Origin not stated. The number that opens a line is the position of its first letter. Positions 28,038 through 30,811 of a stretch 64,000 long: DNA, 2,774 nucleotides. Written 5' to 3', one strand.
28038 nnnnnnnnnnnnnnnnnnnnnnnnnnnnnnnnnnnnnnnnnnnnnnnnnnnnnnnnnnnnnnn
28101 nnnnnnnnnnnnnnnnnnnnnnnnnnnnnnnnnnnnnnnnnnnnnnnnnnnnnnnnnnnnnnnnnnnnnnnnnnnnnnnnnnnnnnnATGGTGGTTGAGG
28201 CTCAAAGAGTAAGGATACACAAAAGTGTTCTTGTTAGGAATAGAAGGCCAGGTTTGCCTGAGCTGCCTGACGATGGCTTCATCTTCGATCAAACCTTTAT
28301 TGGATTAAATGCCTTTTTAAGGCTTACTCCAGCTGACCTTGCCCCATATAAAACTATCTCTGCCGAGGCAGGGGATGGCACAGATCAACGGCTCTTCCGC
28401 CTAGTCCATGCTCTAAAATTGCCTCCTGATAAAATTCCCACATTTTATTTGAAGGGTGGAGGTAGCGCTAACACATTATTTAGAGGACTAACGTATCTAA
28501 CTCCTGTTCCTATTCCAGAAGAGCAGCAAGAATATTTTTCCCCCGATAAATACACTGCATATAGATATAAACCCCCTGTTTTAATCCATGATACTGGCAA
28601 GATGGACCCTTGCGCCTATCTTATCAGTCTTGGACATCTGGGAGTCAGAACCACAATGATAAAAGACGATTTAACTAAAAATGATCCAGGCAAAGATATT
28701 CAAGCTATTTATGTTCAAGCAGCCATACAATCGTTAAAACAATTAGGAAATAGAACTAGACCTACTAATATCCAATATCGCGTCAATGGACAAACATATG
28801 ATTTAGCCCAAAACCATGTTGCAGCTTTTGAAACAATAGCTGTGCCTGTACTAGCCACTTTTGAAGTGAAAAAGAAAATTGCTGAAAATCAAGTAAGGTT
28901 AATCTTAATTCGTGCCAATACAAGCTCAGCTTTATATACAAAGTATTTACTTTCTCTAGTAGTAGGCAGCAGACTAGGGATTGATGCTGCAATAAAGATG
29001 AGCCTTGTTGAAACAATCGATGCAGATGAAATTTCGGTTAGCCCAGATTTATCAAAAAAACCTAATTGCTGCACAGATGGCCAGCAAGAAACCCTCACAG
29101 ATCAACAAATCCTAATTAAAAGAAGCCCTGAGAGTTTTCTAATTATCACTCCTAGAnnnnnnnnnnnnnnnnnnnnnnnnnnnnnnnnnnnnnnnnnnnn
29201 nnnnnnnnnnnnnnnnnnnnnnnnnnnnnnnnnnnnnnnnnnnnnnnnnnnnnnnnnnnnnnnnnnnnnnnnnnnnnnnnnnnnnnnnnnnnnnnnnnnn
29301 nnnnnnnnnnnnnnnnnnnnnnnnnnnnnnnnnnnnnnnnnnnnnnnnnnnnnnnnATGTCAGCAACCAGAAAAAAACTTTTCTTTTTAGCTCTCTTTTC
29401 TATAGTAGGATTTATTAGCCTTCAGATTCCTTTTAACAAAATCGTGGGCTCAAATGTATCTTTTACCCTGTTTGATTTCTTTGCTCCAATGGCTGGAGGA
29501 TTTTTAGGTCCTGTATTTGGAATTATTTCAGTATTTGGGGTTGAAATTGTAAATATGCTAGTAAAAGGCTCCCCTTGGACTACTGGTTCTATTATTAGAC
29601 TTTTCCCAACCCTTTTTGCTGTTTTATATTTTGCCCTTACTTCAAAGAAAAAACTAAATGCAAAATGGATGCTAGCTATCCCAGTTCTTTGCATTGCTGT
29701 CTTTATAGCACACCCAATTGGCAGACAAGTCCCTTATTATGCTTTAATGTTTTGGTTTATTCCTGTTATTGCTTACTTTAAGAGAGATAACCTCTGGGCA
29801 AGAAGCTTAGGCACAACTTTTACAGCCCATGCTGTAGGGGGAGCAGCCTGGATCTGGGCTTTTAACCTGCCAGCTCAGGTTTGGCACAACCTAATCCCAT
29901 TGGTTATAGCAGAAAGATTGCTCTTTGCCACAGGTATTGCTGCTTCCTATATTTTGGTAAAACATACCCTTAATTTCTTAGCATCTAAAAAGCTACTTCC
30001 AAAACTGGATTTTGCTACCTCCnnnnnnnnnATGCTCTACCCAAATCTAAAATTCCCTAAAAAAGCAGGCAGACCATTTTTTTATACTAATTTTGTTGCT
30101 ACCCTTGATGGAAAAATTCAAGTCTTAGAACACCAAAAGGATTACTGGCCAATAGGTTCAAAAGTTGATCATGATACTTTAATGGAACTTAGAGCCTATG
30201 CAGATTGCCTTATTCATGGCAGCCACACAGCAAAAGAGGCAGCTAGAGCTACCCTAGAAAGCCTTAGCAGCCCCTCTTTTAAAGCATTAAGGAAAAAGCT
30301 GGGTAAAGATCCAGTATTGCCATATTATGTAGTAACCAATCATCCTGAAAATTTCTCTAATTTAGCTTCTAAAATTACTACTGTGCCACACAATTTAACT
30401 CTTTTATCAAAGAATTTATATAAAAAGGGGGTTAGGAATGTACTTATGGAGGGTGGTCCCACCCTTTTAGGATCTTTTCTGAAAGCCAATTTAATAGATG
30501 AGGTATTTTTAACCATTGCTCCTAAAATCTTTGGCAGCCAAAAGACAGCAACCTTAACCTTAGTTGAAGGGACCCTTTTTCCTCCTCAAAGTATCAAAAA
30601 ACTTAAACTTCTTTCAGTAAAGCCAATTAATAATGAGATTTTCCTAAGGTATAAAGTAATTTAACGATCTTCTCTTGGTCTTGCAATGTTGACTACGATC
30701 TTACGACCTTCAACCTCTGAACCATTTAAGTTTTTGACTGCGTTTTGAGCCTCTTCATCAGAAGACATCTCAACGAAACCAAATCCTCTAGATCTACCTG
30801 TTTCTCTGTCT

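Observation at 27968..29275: Compositionally distinct orphan gene sandwiched between tRNA-Pro and tRNA-Leu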

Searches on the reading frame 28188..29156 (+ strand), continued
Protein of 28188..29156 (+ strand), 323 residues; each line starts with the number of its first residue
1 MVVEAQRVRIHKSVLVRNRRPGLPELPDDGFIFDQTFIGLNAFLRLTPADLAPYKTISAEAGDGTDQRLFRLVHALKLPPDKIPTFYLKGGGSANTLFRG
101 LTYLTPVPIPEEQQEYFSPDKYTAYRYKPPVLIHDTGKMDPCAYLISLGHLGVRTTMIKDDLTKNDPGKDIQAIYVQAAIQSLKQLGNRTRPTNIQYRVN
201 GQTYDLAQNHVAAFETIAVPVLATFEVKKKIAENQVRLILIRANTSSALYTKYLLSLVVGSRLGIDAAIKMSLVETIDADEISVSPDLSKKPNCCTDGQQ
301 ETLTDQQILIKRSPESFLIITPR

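Call 77: search_solved_structures(query=P0010, max_evalue=10, show_alignments=5)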
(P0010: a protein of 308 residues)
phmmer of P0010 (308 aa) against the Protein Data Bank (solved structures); distinct sequences matched with E-value up to 10: 5.
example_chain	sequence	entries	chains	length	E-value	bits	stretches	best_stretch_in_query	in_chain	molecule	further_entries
6uv0_A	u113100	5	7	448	0.52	12.8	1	30-89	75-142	Probable ATP-dependent RNA helicase DDX17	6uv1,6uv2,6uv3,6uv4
4wrr_A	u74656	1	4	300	0.6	12.6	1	48-98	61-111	putative diacylglycerol kinase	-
3s40_A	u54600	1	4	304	0.61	12.5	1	48-98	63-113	diacylglycerol kinase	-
3t5p_A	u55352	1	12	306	0.62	12.5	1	48-98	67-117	BmrU protein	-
2i9y_A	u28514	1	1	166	2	10.8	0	34-66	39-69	major latex protein-like protein 28 or MLP-like protein 28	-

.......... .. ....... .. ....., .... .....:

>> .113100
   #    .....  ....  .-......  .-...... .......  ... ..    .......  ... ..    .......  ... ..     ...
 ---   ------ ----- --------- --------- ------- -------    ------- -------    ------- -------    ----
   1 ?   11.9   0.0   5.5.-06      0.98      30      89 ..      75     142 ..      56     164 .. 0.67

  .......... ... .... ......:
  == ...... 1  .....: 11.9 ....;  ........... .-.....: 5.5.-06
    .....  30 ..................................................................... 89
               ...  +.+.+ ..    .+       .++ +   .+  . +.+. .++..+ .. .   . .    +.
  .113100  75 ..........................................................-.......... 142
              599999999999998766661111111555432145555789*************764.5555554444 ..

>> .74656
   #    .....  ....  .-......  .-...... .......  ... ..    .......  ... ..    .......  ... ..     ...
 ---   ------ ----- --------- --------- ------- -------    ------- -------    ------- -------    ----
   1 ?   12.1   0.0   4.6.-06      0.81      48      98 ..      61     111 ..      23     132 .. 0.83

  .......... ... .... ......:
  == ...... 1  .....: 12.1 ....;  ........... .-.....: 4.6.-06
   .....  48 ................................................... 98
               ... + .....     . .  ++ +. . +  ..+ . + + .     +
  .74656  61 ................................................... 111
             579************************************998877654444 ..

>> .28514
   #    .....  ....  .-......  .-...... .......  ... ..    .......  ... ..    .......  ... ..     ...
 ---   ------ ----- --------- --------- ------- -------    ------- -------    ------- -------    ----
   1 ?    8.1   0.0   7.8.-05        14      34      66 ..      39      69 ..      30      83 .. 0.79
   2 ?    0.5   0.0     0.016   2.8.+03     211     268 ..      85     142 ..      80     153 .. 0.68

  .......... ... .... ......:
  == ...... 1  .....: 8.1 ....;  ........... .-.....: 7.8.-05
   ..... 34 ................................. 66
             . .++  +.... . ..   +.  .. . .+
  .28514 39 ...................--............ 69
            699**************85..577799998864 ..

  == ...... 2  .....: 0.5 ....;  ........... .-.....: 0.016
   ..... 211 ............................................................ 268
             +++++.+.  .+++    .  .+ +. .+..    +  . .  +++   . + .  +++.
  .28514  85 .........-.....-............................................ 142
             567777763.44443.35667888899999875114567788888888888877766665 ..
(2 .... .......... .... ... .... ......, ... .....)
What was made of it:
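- On DAGK/SphK/YegS lipid-kinase superfamily (Pfam DAGK_cat and relatives): G90-G-G-S93-A-N95-T96 aligns to the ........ loop of BmrU at the same distance from GGDGT (call 77).
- Closest known: Bacterial soluble lipid kinases DgkB / BmrU / YegS. Same: GGDGT and GG(G/T)x(A/C)N align at identical spacing with BmrU (call 77).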

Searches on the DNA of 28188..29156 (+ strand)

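Call 55: search_rna_families(sources=[L011], threshold=evalue, max_evalue=1)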
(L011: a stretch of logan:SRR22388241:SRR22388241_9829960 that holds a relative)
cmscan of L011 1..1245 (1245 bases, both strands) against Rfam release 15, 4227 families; matches with E-value up to 1: 1.
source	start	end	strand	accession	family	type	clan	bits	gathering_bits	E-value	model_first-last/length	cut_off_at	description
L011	1188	1245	-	RF00005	tRNA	Gene; tRNA;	CL00001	28.9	29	0.0013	24-71/71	5'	tRNA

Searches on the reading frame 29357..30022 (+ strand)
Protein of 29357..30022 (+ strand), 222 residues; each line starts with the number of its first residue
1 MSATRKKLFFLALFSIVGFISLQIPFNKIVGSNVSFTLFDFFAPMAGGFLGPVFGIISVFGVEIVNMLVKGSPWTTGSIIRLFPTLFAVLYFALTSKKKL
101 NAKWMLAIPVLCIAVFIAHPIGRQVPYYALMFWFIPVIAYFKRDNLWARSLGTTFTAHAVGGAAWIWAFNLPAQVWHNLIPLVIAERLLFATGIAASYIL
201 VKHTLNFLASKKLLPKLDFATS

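Call 21: list_cluster_members(proteins=[P0001, window:29357-30022:+, window:26957-27598:+, window:27598-27873:-])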
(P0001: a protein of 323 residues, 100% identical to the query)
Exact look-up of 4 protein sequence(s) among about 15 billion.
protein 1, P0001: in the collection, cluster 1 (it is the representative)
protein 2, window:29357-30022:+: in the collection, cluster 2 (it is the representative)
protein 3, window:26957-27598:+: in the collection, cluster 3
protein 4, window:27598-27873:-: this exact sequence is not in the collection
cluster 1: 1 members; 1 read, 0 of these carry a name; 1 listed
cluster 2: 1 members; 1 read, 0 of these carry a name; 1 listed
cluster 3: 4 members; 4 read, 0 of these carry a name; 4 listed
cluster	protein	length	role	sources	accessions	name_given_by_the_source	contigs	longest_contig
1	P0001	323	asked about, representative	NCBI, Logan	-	-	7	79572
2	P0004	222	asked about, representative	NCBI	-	-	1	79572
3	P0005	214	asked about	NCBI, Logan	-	-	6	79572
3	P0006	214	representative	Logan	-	-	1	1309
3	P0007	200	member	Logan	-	-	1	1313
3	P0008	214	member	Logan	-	-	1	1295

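Call 26: search_protein_families(library=pfam, proteins=[window:29357-30022:+], max_evalue=0.001)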
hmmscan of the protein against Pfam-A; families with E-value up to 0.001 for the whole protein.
window:29357-30022:+ (222 aa): 1 family
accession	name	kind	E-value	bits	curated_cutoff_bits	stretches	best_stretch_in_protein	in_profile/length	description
PF12822.12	ECF_trnsprt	-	2.2e-05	25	30.7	1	6-167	1-147/169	ECF transporter, substrate-specific component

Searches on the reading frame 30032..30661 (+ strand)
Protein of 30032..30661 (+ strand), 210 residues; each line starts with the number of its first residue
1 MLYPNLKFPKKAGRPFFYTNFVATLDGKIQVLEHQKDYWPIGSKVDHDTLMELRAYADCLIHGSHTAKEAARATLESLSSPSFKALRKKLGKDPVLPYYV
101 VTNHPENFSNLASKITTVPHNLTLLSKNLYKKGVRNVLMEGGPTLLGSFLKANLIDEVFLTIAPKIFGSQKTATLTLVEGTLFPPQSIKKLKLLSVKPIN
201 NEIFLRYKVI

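Call 26: search_protein_families(library=pfam, proteins=[window:30032-30661:+], max_evalue=0.001)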
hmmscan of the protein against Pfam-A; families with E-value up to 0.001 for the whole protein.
window:30032-30661:+ (210 aa): 1 family
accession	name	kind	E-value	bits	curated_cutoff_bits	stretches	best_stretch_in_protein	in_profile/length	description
PF01872.23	RibD_C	-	2.3e-20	73.7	24.1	1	18-203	4-195/197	RibD C-terminal domain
